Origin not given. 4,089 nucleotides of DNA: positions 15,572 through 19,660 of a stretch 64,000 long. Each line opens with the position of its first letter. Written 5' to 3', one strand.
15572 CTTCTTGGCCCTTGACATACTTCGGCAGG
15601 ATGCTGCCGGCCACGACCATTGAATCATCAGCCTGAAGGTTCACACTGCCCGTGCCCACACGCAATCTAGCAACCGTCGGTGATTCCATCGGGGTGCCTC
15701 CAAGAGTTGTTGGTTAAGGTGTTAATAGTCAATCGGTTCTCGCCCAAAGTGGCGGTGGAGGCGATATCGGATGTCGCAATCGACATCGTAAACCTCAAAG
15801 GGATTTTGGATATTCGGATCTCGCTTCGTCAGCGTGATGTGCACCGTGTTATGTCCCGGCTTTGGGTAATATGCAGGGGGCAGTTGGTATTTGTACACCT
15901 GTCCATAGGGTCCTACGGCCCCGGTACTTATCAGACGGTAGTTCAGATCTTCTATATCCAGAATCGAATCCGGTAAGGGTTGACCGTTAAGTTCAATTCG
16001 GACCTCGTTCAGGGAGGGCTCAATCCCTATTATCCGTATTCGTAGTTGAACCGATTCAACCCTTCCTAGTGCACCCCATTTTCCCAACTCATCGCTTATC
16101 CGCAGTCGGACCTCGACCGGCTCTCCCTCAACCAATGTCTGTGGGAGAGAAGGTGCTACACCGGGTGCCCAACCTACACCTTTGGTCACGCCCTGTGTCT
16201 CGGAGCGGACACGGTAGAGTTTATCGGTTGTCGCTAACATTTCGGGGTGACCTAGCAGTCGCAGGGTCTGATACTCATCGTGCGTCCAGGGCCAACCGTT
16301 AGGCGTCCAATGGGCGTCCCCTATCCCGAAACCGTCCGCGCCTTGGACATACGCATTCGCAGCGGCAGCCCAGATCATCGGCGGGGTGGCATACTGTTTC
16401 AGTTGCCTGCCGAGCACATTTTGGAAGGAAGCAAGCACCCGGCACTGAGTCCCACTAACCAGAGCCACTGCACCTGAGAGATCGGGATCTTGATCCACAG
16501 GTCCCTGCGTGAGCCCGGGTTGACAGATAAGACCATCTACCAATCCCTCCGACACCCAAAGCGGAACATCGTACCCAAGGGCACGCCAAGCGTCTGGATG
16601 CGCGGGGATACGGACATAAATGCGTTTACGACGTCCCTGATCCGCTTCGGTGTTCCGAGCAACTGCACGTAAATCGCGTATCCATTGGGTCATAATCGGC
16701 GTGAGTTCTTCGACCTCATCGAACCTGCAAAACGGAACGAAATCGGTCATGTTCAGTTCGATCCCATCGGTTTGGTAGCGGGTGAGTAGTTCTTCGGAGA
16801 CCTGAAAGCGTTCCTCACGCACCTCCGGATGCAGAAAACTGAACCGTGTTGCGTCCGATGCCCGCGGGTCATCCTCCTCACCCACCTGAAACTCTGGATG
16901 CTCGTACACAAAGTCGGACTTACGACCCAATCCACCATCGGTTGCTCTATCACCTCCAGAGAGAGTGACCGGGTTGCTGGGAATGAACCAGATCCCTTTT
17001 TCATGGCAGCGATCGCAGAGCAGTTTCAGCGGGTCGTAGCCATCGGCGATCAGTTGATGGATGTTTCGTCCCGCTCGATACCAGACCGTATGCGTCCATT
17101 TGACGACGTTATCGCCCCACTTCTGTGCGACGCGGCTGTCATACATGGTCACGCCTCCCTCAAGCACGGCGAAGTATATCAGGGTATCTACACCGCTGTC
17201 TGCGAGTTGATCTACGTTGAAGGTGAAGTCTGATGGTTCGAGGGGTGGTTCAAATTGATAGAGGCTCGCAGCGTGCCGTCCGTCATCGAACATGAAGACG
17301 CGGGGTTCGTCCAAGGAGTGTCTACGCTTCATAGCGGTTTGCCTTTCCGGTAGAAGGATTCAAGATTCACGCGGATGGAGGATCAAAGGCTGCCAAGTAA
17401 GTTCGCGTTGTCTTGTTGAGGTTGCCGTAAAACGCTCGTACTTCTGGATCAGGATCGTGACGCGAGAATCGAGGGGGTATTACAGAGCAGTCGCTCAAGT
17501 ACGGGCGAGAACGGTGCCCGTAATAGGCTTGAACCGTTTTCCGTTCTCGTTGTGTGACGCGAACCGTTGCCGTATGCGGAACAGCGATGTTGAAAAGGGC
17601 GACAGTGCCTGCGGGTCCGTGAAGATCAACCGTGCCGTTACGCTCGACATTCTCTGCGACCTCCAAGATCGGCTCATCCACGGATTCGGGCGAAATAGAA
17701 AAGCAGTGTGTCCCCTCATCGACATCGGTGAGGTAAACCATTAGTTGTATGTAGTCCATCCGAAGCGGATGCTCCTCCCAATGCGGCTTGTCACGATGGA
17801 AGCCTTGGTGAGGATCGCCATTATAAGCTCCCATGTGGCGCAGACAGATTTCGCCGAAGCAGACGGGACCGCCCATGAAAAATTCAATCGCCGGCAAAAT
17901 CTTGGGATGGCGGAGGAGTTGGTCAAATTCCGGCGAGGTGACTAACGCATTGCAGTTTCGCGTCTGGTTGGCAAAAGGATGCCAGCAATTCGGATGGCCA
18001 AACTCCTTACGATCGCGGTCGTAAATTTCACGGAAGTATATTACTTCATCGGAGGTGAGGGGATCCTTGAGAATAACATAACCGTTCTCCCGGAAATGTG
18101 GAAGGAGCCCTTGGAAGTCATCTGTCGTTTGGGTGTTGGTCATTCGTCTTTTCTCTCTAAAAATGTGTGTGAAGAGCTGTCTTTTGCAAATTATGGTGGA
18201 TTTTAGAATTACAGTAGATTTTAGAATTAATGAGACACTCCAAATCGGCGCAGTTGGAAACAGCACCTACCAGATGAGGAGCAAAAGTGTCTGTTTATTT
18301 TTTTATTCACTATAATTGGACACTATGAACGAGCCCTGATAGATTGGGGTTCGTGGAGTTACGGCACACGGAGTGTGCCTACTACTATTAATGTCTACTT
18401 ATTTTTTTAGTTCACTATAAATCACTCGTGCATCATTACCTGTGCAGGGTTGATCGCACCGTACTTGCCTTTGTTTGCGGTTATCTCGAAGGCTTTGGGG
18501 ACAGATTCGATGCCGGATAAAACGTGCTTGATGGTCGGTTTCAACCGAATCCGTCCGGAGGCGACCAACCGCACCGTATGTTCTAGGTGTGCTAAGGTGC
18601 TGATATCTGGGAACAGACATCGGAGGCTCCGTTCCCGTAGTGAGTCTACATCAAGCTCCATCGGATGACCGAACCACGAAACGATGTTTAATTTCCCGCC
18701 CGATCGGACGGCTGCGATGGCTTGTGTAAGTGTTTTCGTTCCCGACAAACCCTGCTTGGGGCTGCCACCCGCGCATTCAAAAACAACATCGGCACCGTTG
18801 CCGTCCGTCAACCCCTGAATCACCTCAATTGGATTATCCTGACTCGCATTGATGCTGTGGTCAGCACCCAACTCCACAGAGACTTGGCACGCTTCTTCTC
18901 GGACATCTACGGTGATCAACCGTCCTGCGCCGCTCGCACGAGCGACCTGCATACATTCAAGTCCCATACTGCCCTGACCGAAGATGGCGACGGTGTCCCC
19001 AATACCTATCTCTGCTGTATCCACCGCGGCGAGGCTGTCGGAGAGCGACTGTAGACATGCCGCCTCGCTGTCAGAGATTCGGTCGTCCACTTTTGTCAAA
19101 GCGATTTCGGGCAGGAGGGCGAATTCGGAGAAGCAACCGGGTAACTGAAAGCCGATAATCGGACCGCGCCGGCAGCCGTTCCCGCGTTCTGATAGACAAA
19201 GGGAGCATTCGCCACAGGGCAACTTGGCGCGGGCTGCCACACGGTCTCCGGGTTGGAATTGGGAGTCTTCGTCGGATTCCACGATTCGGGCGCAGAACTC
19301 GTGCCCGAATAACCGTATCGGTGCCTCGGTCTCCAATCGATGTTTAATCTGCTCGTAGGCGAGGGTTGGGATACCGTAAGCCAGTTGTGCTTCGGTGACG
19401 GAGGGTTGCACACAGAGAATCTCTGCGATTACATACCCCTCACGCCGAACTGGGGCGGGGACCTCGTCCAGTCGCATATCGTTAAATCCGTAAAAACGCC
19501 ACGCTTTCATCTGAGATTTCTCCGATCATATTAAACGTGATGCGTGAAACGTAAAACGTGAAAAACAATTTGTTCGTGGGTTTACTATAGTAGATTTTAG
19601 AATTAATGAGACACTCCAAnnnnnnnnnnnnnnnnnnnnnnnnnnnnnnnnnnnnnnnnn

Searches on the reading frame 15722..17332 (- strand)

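Call 15: search_protein_families(library=pfam, proteins=[window:15722-17332:-], max_evalue=0.001)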
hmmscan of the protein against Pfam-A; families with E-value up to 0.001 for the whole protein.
window:15722-17332:- (536 aa): 1 family
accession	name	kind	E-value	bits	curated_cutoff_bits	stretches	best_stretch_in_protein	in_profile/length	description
PF02638.21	GHL10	-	5.5e-07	29.4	27.9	1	39-194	24-161/311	Glycosyl hydrolase-like 10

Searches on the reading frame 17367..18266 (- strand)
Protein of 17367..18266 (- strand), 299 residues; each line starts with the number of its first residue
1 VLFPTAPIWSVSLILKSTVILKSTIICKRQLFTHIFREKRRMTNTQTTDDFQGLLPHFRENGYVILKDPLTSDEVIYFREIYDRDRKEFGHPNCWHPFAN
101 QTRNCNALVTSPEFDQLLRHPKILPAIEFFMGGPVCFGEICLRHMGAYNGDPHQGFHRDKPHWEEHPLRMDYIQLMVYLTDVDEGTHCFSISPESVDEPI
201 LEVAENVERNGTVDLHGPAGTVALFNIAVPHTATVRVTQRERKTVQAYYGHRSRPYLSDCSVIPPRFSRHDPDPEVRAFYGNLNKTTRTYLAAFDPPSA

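Call 15: search_protein_families(library=pfam, proteins=[window:17367-18266:-], max_evalue=0.001)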
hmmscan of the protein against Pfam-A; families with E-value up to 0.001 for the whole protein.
window:17367-18266:- (299 aa): 1 family
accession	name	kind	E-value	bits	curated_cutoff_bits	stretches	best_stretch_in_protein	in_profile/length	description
PF05721.19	PhyH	-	1.5e-12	48.7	22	1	58-243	1-212/213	Phytanoyl-CoA dioxygenase (PhyH)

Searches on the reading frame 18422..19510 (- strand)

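Call 15: search_protein_families(library=pfam, proteins=[window:18422-19510:-], max_evalue=0.001)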
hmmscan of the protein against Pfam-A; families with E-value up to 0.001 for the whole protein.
window:18422-19510:- (362 aa): 3 families
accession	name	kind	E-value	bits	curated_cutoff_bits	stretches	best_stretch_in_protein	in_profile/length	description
PF00107.32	ADH_zinc_N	-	4.3e-19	69.2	31.8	1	183-294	3-107/129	Zinc-binding dehydrogenase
PF08240.17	ADH_N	-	1.7e-12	47.9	23.5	1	61-142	30-103/104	Alcohol dehydrogenase GroES-like domain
PF13602.12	ADH_zinc_N_2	-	8.8e-08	33.6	27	1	214-349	1-128/134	Zinc-binding dehydrogenase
